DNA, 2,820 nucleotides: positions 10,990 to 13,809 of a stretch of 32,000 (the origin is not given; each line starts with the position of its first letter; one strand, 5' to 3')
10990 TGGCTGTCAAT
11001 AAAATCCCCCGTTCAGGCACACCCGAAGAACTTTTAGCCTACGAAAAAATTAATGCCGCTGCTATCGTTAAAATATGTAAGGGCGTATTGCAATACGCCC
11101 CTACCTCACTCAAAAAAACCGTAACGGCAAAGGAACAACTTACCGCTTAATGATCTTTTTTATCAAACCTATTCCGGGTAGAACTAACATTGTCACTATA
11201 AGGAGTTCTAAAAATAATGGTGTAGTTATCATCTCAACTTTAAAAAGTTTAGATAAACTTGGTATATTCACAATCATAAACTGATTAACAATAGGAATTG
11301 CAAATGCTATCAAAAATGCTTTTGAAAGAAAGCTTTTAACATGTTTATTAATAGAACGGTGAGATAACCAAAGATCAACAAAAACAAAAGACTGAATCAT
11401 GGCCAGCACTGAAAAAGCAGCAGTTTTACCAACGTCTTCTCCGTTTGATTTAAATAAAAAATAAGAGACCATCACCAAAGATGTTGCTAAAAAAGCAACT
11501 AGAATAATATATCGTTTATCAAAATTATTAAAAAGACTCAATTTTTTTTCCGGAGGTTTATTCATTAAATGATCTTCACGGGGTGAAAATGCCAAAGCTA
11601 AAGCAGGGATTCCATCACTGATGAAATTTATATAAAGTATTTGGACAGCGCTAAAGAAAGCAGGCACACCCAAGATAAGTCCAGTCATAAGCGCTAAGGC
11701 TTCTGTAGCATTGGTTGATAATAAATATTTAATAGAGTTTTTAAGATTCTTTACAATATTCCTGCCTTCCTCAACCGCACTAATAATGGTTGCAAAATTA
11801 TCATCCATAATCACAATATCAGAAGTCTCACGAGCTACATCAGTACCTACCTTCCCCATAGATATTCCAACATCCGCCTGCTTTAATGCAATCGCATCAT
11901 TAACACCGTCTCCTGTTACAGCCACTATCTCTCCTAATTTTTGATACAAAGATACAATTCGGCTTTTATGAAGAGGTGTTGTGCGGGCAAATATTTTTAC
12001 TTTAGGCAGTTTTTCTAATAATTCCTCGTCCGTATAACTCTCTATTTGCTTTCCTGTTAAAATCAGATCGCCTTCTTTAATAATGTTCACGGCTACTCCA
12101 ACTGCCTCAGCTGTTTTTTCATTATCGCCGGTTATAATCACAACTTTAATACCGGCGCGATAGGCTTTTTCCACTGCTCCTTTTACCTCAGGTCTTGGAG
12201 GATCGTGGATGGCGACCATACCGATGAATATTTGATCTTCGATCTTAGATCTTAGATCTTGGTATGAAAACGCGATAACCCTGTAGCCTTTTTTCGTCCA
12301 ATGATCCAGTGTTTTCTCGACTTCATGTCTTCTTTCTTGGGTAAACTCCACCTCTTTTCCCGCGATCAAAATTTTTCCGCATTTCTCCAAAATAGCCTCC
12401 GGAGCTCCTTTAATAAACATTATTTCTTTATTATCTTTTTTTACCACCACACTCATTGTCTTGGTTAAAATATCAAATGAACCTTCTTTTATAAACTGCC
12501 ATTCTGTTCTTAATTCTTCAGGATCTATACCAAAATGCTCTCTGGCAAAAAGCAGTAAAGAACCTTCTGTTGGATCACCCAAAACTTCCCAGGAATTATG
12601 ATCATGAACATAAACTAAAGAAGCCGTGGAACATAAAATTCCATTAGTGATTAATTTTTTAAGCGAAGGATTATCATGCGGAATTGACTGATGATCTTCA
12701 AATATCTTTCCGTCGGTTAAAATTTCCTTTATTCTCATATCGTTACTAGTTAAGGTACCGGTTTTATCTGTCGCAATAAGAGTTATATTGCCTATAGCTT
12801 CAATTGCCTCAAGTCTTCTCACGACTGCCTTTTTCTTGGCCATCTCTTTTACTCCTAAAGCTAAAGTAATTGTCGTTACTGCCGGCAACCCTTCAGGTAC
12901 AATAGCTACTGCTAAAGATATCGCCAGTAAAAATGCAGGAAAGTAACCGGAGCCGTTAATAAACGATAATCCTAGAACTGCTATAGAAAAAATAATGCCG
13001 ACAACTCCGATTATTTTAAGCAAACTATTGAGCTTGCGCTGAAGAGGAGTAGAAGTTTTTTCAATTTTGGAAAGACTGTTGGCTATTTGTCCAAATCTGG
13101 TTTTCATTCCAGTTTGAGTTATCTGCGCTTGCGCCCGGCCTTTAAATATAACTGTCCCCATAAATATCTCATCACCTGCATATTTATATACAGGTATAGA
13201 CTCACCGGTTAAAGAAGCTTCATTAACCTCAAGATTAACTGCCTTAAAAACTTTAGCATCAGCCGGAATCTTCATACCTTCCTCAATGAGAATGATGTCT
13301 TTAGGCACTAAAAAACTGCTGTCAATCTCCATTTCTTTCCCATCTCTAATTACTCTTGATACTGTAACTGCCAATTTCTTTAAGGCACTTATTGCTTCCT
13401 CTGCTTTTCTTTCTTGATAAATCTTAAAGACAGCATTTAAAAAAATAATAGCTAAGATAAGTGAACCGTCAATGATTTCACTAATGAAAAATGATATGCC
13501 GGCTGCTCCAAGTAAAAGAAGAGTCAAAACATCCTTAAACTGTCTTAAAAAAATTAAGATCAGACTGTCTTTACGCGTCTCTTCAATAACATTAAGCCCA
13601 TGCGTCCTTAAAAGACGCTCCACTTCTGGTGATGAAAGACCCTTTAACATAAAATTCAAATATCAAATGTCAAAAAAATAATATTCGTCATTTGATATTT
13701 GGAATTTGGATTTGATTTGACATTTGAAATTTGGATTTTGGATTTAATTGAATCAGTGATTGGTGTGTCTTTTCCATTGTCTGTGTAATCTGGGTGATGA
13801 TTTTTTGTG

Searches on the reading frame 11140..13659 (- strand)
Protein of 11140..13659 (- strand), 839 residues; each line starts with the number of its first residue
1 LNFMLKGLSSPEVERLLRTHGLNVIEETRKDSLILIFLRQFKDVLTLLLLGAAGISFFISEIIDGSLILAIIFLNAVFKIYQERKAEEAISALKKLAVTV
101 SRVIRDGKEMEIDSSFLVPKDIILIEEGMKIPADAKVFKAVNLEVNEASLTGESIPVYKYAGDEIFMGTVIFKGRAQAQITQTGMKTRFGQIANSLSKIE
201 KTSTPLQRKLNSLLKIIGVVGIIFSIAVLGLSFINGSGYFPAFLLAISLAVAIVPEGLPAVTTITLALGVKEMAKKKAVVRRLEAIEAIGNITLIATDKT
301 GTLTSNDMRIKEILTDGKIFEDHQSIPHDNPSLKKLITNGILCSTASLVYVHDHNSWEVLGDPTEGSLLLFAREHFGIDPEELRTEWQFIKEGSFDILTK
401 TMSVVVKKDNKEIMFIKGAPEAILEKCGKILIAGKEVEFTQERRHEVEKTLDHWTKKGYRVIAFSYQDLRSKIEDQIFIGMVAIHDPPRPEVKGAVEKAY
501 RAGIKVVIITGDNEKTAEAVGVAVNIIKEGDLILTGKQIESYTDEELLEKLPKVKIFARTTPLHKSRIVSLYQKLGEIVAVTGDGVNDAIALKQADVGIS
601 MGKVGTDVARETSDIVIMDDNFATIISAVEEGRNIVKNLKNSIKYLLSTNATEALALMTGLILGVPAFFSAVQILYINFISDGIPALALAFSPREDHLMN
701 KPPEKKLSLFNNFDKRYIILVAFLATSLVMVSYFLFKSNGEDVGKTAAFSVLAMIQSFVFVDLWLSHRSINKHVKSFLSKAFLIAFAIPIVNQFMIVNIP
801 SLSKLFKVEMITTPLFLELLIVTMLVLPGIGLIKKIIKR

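Call 4: search_protein_families(library=pfam, proteins=[window:11140-13659:-], max_evalue=1)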
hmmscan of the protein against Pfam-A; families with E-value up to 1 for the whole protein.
window:11140-13659:- (839 aa): 8 families
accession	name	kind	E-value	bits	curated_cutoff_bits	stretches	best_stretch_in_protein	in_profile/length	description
PF00122.25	E1-E2_ATPase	-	1.2e-53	181.8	28.1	1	98-276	4-181/181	E1-E2 ATPase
PF00689.26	Cation_ATPase_C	-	2.4e-28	99.5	27.3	1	667-835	2-174/175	Cation transporting ATPase, C-terminus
PF13246.12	Cation_ATPase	-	3.1e-20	72.4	21.7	1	341-430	1-91/91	Cation transport ATPase (P-type)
PF00702.32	Hydrolase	-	6.9e-15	56.4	26.4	1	293-596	2-191/191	haloacid dehalogenase-like hydrolase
PF00690.31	Cation_ATPase_N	-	4.8e-14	52.2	20.4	1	6-56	19-69/69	Cation transporter/ATPase, N-terminus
PF08282.18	Hydrolase_3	-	0.057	13.6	20.9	0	576-617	203-243/255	haloacid dehalogenase-like hydrolase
PF03793.24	PASTA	-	0.76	10.2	23.2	0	5-27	6-28/64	PASTA domain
PF20990.2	DUF2207_C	-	0.8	9.8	33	1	194-260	122-191/247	Predicted membrane protein (DUF2207) C-terminal domain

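Call 59: find_related_loci(query=window:11140-13650:-, collection=metagenome_contigs, flank=4000)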
Query window:11140-13650:- (836 aa) in metagenome_contigs; peptide patterns used: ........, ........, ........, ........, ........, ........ (x = any residue, [..] = any of these).
570 stretches matched a pattern; 321 encode a relative of the query (tblastn E <= 1e-3); the best 80 are kept; 80 distinct loci.
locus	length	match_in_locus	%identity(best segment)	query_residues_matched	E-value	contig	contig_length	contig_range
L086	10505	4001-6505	59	2-826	0e+0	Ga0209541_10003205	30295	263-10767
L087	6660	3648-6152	59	1-834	0e+0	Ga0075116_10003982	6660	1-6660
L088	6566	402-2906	58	1-834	0e+0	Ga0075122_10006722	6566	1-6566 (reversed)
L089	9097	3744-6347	54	2-833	0e+0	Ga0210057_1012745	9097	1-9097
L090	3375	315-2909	53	2-836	0e+0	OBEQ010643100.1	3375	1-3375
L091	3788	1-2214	54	146-836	0e+0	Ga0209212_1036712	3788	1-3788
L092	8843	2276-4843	38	4-830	6e-167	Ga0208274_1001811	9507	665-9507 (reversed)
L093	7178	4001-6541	38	4-812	9e-166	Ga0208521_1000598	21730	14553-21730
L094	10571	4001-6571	37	4-812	2e-165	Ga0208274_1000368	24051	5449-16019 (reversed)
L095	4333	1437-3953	38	3-812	1e-169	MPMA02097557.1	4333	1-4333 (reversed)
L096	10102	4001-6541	38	4-812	7e-166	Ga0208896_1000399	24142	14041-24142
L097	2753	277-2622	37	4-753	2e-150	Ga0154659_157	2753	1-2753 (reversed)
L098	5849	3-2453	36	58-835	9e-139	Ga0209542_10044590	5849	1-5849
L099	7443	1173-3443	34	3-701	8e-121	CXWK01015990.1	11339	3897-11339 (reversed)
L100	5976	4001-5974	34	3-603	3e-103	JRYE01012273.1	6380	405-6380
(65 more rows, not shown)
